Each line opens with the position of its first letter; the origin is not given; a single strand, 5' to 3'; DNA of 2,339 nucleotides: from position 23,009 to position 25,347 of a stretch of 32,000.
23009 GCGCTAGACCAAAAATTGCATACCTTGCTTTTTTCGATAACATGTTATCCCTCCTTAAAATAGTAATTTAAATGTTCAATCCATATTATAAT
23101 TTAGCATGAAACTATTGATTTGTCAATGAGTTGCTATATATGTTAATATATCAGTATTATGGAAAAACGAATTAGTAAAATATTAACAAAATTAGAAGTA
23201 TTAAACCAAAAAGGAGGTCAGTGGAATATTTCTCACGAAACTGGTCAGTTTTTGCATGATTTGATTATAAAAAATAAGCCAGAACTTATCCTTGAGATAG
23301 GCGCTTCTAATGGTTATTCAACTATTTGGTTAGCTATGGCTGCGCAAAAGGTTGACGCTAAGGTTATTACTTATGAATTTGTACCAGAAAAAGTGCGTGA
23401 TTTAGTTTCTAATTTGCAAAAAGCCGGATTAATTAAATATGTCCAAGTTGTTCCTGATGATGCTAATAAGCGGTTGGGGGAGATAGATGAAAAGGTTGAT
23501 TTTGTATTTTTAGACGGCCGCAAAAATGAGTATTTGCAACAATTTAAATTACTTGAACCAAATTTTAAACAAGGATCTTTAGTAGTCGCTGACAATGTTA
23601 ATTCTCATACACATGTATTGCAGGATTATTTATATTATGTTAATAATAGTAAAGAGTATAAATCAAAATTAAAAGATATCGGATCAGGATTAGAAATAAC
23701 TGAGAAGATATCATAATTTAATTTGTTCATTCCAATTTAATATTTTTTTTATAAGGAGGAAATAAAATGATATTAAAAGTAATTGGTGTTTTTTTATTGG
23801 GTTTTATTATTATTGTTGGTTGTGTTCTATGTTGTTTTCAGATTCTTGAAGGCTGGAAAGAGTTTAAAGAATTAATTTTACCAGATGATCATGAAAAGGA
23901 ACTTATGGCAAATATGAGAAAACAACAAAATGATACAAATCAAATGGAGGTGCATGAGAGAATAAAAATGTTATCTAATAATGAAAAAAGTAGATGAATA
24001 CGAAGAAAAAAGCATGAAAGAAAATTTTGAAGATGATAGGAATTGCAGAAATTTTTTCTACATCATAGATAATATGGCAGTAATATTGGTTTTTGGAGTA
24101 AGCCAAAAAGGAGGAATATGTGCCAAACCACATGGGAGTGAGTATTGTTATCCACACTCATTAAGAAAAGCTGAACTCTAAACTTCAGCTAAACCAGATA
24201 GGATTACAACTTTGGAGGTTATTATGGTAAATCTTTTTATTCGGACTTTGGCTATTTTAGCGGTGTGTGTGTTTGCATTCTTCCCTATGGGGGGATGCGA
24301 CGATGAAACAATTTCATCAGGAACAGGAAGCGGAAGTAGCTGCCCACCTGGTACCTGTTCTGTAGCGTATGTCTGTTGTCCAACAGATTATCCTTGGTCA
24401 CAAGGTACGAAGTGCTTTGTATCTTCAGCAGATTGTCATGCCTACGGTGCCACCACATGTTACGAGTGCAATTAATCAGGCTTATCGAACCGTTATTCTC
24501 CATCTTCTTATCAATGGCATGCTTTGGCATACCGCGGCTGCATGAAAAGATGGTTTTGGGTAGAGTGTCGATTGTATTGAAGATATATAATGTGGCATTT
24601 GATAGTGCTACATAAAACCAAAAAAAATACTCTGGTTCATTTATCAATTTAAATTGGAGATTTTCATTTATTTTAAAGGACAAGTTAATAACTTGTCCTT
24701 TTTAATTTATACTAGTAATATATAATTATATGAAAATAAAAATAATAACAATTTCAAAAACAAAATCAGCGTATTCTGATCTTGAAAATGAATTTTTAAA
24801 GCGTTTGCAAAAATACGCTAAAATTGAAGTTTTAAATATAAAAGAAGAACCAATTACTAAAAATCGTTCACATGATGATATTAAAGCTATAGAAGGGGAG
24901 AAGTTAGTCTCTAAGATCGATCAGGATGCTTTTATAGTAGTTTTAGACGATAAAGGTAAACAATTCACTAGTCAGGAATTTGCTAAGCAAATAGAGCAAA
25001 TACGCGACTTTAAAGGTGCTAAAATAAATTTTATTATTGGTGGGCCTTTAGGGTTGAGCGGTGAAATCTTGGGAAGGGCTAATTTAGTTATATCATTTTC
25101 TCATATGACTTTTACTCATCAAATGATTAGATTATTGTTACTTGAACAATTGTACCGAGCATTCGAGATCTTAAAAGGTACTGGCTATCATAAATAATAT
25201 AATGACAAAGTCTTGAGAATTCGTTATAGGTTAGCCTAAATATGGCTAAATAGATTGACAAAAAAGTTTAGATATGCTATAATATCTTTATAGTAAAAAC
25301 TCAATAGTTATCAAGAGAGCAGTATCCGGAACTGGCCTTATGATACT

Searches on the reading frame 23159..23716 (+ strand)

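Call 10: search_protein_families(library=pfam, proteins=[window:23159-23716:+], max_evalue=0.01)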
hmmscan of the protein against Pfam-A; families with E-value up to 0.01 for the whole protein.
window:23159-23716:+ (185 aa): 6 families
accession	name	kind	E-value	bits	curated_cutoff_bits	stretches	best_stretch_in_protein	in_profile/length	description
PF01596.23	Methyltransf_3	-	5.7e-16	58.9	22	1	16-156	20-164/204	O-methyltransferase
PF13578.12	Methyltransf_24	-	2.8e-12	47.9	26.3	1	45-147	1-105/105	Methyltransferase domain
PF13847.12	Methyltransf_31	-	7.2e-05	22.9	27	1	44-154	7-119/145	Methyltransferase domain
PF04989.18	RMNT_CmcI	-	0.00012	22.3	23.2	1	33-145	25-147/206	Rhamnosyl O-methyltransferase/CmcI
PF13649.12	Methyltransf_25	-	0.00013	23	27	1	44-119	1-71/97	Methyltransferase domain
PF01135.25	PCMT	-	0.0014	18.9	20.3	1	39-101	72-132/210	Protein-L-isoaspartate(D-aspartate) O-methyltransferase (PCMT)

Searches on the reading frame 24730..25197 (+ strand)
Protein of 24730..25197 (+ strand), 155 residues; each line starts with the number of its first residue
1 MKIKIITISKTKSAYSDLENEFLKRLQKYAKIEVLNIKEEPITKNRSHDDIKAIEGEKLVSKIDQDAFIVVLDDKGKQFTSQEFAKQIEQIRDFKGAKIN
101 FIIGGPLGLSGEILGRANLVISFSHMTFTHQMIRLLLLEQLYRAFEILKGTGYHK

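Call 10: search_protein_families(library=pfam, proteins=[window:24730-25197:+], max_evalue=0.01)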
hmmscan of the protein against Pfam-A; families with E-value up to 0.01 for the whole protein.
window:24730-25197:+ (155 aa): 1 family
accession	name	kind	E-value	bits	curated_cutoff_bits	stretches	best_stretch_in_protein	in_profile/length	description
PF02590.22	SPOUT_MTase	-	2e-49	168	27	1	1-154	1-154/154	Predicted SPOUT methyltransferase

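Call 13: find_related_loci(query=window:24730-25197:+, collection=genome_contigs, flank=4000)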
Query window:24730-25197:+ (155 aa) in genome_contigs; peptide patterns used: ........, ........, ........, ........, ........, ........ (x = any residue, [..] = any of these).
599 stretches matched a pattern (row limit reached: there are more); 398 encode a relative of the query (tblastn E <= 1e-3); the best 80 are kept; 80 distinct loci.
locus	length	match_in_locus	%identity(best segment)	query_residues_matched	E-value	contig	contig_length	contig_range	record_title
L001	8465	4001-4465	60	1-155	1e-61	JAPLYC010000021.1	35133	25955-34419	MAG: Candidatus Parcubacteria bacterium isolate LacPavin_0920_SED3_MAG_40_21 LacPavin_0920_SED3_scaffold_1775975, whole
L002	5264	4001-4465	66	1-155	1e-56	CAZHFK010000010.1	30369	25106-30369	MAG TPA_asm: uncultured Gammaproteobacteria bacterium isolate SRP141376_co1_395 genome assembly, contig: NODE_3486_lengt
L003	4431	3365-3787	62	15-155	3e-56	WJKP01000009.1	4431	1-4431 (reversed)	MAG: Candidatus Buchananbacteria bacterium isolate Bin_492 k141_318845, whole genome shotgun sequence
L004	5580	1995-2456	49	1-154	2e-43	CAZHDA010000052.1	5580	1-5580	MAG TPA_asm: uncultured Candidatus Peribacteria bacterium isolate SRP192515_co1_133 genome assembly, contig: NODE_15581_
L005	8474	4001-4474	47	1-154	4e-41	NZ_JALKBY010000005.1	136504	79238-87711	Natroniella sulfidigena strain AHT3 Nsulf_5, whole genome shotgun sequence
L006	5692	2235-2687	50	1-154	2e-40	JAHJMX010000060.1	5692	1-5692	MAG: Patescibacteria group bacterium isolate Old_saline.mb.71 Old_saline.mb.71_k141_640595, whole genome shotgun sequenc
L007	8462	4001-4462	45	1-154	3e-39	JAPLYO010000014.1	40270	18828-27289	MAG: Candidatus Peregrinibacteria bacterium isolate LacPavin_0818_WC45_MAG_45_40 LacPavin_0818_WC45_scaffold_446325, who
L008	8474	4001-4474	46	1-155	3e-39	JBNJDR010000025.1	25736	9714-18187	MAG: Bacillota bacterium isolate Y23_30dBSe4.bin.27 NODE_1223_length_25736_cov_39.154893, whole genome shotgun sequence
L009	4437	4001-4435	45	1-145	9e-39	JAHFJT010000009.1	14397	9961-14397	MAG: Candidatus Peregrinibacteria bacterium isolate nzgw392 NODE_4110_length_14398_cov_2.815437, whole genome shotgun se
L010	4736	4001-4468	46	1-155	6e-39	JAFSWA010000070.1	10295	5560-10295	Bacterium isolate RGIG3525 Goat_Rumen.Co__c2200068, whole genome shotgun sequence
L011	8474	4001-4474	42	1-154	2e-38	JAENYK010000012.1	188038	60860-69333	MAG: Halothermothrix sp. isolate B5_bin.9 B5_bin9_NODE_36_length_188038_cov_87.914519, whole genome shotgun sequence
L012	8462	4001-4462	43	1-154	4e-38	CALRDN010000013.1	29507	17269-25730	MAG: Candidatus Peribacteria bacterium isolate TH-Jun18-30 genome assembly, contig: TH-Jun18-C3023, whole genome shotgun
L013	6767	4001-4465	45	1-154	1e-37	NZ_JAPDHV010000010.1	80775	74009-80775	Chryseobacterium oryctis strain WLa1L2M3 NODE_10_covk_14.523929_covr_56.461_cutoff_26, whole genome shotgun sequence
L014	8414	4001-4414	49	20-154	1e-37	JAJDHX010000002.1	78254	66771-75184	Selenomonadales bacterium OttesenSCG-928-I06 AH-928-I06_NODE_2, whole genome shotgun sequence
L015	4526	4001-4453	49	1-154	7e-38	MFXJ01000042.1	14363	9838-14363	MAG: Candidatus Peregrinibacteria bacterium RIFOXYB2_FULL_32_7 rifoxyb2_full_scaffold_2794, whole genome shotgun sequenc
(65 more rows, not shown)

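Call 27: search_protein_families(library=pfam, proteins=[L001:7446-8069:+, L001:6228-6608:+], max_evalue=0.1)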
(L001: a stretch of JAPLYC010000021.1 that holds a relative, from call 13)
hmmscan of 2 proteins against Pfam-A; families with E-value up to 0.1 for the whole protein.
L001:7446-8069:+ (207 aa): 1 family
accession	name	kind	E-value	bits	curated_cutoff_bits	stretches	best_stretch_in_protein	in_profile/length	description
PF12158.14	DUF3592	-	0.0098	17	25.3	1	23-65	15-54/84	Domain of unknown function (DUF3592)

L001:6228-6608:+ (126 aa): 0 families

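Call 28: find_encoding_contigs(protein=window:24730-25197:+, flank=3000, max_places=10)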
Protein window:24730-25197:+ (155 aa): no gene with exactly this product is on record in the collection.
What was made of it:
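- Tried and rejected: An exact look-up of the window's RlmH found nothing (call 28).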

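Call 53: search_protein_families(library=ncbifam, proteins=[L001:7446-8069:+], max_evalue=0.01)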
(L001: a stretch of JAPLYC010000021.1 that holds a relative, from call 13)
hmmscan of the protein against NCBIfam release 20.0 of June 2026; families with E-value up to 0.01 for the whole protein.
L001:7446-8069:+ (207 aa): 0 families
